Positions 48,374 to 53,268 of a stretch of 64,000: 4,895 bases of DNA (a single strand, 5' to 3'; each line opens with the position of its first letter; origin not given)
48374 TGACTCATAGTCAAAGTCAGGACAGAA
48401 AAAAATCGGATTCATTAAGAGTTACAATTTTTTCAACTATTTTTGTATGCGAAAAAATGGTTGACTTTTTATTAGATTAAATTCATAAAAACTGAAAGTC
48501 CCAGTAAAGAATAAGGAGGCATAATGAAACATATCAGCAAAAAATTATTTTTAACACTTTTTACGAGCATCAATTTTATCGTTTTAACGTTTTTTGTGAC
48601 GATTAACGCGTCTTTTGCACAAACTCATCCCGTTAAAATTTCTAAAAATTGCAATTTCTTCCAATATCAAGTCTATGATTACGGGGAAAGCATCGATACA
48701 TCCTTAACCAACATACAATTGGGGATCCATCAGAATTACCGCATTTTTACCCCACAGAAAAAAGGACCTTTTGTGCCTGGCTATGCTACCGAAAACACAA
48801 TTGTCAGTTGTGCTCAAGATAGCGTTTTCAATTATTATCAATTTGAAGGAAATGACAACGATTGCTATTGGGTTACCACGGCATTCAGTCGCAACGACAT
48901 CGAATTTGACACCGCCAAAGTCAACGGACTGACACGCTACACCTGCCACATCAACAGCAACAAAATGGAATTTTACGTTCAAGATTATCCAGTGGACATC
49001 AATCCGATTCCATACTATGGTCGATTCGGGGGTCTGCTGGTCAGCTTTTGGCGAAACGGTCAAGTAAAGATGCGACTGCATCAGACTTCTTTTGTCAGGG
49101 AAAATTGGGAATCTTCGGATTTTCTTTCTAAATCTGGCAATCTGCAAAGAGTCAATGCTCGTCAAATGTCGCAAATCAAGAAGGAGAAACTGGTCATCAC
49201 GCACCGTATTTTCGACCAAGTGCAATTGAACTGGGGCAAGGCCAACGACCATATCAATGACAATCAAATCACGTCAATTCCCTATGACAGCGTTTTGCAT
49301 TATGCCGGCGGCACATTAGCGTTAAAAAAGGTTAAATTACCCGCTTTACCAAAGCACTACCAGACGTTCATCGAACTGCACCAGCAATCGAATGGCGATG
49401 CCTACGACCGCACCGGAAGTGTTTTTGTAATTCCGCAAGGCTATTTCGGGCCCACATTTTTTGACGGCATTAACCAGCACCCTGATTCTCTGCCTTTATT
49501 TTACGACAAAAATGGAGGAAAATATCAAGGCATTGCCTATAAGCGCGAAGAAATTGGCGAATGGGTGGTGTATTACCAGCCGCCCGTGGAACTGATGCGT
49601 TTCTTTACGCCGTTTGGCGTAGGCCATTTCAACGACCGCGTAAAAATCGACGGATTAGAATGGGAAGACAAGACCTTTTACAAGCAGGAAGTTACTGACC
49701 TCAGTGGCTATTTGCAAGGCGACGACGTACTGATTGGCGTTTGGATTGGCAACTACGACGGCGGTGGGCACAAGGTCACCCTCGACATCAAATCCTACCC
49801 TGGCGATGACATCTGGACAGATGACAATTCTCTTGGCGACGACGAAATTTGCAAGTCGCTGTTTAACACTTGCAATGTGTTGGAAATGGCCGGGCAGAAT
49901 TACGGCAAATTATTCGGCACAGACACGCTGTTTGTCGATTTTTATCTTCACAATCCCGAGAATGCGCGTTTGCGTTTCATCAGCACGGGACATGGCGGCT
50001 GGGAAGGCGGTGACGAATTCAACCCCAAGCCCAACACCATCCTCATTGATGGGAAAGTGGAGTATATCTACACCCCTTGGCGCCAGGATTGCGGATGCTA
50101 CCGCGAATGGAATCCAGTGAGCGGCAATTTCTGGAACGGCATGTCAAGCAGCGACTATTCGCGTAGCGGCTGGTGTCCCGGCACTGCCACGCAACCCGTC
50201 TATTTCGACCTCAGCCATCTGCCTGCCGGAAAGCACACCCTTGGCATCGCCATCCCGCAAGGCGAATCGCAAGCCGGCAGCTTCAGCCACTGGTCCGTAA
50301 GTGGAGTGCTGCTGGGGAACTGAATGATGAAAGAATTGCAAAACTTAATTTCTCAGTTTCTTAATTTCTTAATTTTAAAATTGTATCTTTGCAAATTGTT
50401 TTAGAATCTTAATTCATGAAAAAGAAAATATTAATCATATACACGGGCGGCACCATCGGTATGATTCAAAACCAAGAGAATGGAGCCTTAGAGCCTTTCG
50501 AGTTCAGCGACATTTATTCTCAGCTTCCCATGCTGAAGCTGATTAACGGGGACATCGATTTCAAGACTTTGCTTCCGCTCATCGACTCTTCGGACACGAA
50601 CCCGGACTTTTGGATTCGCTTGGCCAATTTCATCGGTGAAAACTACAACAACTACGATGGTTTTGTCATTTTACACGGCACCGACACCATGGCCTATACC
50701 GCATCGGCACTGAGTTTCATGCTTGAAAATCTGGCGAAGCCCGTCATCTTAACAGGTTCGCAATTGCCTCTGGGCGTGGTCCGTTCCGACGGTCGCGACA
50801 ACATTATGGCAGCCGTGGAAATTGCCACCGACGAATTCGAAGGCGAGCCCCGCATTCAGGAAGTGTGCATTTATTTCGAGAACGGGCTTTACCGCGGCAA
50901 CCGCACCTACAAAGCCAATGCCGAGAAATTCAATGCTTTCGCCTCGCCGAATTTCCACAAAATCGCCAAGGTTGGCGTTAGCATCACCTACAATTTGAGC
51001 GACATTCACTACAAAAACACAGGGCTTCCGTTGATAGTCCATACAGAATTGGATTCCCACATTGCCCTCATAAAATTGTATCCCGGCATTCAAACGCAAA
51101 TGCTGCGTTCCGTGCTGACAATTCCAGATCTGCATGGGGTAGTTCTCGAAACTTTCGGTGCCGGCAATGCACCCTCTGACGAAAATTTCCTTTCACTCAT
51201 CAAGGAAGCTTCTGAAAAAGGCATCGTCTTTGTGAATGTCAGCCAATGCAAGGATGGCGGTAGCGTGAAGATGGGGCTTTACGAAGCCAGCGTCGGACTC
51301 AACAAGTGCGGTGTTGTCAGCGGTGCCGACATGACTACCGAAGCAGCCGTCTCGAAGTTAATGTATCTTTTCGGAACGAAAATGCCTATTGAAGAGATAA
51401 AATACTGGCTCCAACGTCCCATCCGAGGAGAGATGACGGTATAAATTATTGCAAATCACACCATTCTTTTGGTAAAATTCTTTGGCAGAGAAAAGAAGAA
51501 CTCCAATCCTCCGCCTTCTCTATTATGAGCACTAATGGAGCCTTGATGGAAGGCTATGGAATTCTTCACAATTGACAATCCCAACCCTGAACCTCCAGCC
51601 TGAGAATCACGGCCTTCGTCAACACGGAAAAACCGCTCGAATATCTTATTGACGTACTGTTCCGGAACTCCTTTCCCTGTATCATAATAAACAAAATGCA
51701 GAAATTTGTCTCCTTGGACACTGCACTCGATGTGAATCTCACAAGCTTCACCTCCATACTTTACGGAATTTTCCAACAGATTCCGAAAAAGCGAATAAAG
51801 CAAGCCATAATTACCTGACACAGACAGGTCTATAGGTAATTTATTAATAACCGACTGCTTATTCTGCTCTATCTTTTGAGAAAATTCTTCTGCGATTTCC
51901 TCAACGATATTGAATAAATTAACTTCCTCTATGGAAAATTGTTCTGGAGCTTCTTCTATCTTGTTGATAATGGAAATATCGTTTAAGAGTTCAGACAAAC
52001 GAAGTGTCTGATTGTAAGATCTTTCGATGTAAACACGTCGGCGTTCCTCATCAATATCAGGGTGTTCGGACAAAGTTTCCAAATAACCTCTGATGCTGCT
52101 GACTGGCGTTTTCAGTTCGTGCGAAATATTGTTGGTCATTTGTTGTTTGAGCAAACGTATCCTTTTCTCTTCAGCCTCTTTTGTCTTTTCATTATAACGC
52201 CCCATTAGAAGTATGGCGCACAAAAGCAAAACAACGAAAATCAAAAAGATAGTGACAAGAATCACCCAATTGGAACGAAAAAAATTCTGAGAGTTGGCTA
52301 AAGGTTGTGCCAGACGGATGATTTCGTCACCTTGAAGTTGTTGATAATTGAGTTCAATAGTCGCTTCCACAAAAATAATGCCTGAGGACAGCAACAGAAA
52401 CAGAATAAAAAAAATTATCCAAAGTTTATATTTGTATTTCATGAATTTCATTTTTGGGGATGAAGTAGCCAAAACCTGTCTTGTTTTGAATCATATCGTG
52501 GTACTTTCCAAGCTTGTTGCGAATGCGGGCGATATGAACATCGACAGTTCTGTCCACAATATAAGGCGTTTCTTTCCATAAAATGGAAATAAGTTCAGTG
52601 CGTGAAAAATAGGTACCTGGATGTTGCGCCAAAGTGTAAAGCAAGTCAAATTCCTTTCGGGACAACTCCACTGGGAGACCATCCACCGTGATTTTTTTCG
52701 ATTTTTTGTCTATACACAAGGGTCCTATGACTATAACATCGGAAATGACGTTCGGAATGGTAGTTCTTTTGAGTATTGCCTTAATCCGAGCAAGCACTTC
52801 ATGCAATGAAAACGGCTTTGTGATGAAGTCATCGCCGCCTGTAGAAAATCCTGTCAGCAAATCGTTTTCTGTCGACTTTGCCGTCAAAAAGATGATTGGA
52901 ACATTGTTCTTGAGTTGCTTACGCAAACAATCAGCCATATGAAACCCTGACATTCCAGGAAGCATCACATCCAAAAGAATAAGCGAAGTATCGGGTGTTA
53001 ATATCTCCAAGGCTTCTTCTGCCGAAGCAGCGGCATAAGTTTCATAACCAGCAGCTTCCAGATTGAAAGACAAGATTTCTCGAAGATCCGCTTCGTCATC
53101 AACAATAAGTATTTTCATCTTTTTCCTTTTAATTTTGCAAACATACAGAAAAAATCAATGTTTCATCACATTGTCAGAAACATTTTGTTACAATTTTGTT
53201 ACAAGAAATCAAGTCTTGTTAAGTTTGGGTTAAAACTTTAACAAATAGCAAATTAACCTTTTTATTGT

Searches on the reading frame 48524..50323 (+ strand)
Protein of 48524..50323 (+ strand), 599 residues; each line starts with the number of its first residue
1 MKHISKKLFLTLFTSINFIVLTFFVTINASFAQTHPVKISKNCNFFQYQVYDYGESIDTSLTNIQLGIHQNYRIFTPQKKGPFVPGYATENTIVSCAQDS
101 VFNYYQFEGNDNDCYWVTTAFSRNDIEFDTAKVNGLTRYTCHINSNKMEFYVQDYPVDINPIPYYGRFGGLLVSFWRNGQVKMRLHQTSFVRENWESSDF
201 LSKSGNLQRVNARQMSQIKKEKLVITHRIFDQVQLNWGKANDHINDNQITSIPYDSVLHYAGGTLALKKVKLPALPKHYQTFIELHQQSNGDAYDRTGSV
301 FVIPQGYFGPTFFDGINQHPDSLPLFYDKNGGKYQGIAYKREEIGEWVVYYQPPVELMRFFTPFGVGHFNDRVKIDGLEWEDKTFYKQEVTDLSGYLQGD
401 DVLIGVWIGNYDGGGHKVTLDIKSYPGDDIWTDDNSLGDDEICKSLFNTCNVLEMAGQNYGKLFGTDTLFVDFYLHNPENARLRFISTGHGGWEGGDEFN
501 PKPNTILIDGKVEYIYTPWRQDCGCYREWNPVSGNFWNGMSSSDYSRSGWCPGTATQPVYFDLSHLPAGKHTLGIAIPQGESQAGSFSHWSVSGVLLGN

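Call 30: search_protein_families(library=pfam, proteins=[window:48524-50323:+], max_evalue=0.00001)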
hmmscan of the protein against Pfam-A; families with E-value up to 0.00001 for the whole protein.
window:48524-50323:+ (599 aa): 2 families
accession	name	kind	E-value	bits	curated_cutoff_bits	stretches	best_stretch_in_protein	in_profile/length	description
PF09113.15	N-glycanase_C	-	4.4e-45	153.3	25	1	459-596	1-139/140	Peptide-N-glycosidase F, C terminal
PF09112.15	N-glycanase_N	-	2e-42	145.4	22.4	1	228-423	3-176/177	Peptide-N-glycosidase F, N terminal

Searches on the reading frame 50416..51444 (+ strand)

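Call 30: search_protein_families(library=pfam, proteins=[window:50416-51444:+], max_evalue=0.00001)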
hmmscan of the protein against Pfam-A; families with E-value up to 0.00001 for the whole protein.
window:50416-51444:+ (342 aa): 2 families
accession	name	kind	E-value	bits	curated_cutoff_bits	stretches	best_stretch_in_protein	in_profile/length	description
PF00710.25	Asparaginase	-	5e-60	202.8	22.5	1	4-194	1-189/193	Asparaginase, N-terminal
PF17763.6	Asparaginase_C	-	5.2e-30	104.2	34.6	1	215-331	1-113/114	Glutaminase/Asparaginase C-terminal domain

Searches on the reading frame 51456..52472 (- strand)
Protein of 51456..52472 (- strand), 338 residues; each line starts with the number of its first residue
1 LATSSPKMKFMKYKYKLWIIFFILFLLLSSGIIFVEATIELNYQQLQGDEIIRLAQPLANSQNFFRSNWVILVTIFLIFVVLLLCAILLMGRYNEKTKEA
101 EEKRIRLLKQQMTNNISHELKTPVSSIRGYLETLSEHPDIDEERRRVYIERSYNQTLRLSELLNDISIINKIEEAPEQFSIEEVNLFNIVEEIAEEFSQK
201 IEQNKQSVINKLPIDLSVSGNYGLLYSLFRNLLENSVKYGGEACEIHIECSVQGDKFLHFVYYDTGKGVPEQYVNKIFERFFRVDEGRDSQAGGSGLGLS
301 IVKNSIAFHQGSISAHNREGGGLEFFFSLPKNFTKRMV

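Call 30: search_protein_families(library=pfam, proteins=[window:51456-52472:-], max_evalue=0.00001)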
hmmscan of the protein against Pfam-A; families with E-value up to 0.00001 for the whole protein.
window:51456-52472:- (338 aa): 2 families
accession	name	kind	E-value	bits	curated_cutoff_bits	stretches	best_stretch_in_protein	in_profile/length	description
PF02518.31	HATPase_c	-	2.5e-23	83.1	26.4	1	224-331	5-109/111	Histidine kinase-, DNA gyrase B-, and HSP90-like ATPase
PF00512.31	HisKA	-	1.2e-15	57.8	26.9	1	109-174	2-65/66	His Kinase A (phospho-acceptor) domain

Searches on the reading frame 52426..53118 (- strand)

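Call 30: search_protein_families(library=pfam, proteins=[window:52426-53118:-], max_evalue=0.00001)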
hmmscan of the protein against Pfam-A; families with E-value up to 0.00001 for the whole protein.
window:52426-53118:- (230 aa): 2 families
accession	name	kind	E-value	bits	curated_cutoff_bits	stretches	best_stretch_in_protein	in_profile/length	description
PF00072.30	Response_reg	-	1e-24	87.3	30.2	1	3-113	1-111/111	Response regulator receiver domain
PF00486.34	Trans_reg_C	-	6.3e-22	77.9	26.2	1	149-219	3-76/77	Transcriptional regulatory protein, C terminal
